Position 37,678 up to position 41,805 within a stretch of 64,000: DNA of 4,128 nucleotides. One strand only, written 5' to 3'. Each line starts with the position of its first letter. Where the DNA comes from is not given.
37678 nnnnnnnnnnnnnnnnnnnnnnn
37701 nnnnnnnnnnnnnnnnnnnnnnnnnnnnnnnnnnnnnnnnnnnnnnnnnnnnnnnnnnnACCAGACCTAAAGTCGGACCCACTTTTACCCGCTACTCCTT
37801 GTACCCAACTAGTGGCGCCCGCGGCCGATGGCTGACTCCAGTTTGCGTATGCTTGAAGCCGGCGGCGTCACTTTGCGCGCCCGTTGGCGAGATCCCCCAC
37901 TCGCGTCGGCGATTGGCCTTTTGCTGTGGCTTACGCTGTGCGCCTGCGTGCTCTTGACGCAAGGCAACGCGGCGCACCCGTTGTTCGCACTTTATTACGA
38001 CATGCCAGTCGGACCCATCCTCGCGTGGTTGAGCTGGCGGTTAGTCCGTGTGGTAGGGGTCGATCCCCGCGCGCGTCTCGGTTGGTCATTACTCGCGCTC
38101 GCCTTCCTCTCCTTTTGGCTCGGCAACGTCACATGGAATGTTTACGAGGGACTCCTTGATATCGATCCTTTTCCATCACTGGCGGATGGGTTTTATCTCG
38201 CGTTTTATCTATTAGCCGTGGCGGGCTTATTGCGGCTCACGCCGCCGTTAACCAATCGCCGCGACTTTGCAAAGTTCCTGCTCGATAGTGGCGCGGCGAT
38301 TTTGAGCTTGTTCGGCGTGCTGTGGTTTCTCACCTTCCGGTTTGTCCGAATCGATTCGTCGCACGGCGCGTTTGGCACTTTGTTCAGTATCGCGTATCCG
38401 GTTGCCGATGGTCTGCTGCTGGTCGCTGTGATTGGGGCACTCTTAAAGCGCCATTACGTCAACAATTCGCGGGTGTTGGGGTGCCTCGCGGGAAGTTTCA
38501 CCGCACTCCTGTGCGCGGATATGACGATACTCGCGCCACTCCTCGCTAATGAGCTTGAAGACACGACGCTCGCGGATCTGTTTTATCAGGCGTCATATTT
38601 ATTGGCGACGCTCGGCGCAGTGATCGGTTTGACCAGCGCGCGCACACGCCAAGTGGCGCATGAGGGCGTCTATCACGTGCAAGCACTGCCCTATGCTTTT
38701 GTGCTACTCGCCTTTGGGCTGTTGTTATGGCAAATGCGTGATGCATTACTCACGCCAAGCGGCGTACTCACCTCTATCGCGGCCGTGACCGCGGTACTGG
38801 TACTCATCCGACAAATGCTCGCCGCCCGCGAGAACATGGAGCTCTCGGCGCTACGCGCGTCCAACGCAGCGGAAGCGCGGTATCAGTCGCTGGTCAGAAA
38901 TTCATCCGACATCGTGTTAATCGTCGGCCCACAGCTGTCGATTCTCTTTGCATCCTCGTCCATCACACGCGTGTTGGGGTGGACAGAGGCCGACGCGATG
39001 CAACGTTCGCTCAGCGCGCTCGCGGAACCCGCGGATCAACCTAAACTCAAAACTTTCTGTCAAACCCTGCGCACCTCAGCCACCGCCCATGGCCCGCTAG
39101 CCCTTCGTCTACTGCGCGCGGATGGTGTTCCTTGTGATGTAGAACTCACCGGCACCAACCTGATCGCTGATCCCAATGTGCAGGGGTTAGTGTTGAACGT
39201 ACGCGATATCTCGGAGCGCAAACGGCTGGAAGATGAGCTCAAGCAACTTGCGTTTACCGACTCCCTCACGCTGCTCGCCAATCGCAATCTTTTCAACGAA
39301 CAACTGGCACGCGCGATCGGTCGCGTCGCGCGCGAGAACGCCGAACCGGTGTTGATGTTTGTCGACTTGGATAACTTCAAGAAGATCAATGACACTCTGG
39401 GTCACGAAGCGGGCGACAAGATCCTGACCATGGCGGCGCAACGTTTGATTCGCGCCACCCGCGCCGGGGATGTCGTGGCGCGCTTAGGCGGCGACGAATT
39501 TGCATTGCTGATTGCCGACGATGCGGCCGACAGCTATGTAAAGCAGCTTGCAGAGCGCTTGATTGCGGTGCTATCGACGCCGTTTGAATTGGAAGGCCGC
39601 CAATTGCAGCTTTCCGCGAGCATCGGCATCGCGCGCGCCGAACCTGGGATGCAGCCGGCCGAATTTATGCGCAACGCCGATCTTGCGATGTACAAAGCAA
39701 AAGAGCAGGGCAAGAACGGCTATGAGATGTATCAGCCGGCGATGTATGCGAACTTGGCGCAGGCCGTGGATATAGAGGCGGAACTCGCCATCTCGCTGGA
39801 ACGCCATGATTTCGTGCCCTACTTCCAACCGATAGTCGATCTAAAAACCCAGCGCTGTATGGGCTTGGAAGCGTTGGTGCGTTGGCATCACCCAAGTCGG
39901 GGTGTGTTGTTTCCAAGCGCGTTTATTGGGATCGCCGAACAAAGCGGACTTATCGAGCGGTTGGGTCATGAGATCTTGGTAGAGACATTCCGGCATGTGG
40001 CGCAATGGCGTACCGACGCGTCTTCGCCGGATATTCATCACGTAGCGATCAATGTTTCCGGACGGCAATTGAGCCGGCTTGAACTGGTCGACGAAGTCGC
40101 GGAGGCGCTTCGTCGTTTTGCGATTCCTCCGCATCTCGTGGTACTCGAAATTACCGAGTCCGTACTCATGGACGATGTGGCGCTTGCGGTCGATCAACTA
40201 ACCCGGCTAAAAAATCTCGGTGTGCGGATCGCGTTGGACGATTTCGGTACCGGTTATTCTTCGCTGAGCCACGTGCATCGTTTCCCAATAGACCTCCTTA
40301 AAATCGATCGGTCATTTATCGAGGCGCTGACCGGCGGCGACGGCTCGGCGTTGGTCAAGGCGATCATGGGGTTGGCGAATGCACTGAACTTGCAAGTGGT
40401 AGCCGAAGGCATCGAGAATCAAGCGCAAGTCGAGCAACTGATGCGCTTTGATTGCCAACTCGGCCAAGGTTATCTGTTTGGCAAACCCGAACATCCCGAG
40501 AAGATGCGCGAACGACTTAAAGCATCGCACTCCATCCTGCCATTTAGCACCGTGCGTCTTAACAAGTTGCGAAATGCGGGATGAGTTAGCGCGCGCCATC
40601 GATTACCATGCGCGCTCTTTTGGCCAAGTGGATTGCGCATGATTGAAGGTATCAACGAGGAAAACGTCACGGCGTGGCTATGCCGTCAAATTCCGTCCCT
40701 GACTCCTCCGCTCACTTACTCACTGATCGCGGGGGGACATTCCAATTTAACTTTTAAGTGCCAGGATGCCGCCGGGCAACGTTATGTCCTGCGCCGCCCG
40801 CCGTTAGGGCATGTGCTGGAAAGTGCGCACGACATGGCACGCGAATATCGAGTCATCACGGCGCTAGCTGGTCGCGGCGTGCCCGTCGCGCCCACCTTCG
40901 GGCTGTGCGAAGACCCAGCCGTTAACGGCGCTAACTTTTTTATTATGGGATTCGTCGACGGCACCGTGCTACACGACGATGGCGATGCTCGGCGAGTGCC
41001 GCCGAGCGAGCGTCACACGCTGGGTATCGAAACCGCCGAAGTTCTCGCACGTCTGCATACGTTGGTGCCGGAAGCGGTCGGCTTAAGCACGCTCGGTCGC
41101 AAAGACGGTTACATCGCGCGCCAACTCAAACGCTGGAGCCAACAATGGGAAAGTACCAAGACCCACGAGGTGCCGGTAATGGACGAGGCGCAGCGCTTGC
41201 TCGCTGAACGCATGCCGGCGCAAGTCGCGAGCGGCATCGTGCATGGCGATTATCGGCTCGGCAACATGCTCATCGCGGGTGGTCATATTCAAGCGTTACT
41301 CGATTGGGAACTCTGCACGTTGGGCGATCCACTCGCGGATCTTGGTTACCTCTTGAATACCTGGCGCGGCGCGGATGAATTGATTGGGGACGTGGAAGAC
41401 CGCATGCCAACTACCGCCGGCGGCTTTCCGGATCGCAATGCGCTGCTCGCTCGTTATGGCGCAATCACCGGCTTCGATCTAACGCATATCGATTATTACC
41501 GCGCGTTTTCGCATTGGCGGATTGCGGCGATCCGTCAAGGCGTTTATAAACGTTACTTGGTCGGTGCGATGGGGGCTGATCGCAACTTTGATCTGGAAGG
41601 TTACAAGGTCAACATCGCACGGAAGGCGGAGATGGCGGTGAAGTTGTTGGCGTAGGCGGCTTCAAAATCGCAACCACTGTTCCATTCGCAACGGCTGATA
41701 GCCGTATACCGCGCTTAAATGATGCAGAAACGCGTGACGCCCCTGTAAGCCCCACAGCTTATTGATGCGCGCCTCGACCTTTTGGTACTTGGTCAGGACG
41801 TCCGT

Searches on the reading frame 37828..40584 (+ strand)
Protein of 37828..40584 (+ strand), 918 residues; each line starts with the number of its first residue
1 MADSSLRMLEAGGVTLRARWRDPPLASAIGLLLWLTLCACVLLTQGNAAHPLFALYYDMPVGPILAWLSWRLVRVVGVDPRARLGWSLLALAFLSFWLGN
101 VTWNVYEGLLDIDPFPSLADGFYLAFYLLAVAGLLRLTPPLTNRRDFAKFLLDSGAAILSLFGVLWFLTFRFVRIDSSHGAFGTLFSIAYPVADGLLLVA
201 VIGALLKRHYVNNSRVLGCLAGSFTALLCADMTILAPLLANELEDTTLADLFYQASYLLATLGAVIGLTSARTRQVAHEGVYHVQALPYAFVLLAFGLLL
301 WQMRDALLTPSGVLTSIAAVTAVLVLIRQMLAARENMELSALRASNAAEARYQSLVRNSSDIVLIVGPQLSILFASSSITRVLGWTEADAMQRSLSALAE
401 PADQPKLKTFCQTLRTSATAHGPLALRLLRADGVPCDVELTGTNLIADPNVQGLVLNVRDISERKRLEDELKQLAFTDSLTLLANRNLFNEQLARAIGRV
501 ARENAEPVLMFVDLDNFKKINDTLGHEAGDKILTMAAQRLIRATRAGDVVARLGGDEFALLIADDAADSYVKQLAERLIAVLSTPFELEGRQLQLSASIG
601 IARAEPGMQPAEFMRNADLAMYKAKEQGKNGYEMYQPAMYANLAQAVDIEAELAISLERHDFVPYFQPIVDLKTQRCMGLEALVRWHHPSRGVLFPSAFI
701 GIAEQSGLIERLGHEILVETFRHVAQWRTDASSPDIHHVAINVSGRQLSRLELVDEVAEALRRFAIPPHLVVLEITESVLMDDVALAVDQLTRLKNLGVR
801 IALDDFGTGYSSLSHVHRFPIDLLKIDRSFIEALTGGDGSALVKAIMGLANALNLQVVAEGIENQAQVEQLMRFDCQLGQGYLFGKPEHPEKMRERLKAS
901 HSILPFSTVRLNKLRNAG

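Call 17: search_protein_families(library=pfam, proteins=[window:37828-40584:+], max_evalue=0.001)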
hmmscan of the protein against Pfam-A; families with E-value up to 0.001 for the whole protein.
window:37828-40584:+ (918 aa): 5 families
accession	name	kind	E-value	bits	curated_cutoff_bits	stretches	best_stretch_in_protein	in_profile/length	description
PF00563.25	EAL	-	1.4e-68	231.3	31.3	1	652-887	3-236/236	EAL domain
PF00990.26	GGDEF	-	8.4e-47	159.4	23.8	1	475-630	1-160/161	Diguanylate cyclase, GGDEF domain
PF13426.13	PAS_9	-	8.3e-07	29.7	27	1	361-463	2-103/103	PAS domain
PF08448.16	PAS_4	-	9.6e-06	26.2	23.1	1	357-466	2-110/110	PAS fold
PF00989.32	PAS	-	2.6e-05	24.6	22.6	1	351-461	2-113/113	PAS fold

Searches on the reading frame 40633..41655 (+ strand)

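Call 17: search_protein_families(library=pfam, proteins=[window:40633-41655:+], max_evalue=0.001)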
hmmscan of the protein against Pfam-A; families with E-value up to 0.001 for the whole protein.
window:40633-41655:+ (340 aa): 2 families
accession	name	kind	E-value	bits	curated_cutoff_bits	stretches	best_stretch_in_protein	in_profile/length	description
PF01636.29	APH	-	8.2e-50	170.2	23.2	1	29-247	2-216/239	Phosphotransferase enzyme family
PF02958.26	EcKL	-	0.00055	19.8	22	1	162-243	179-263/294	Ecdysteroid kinase-like family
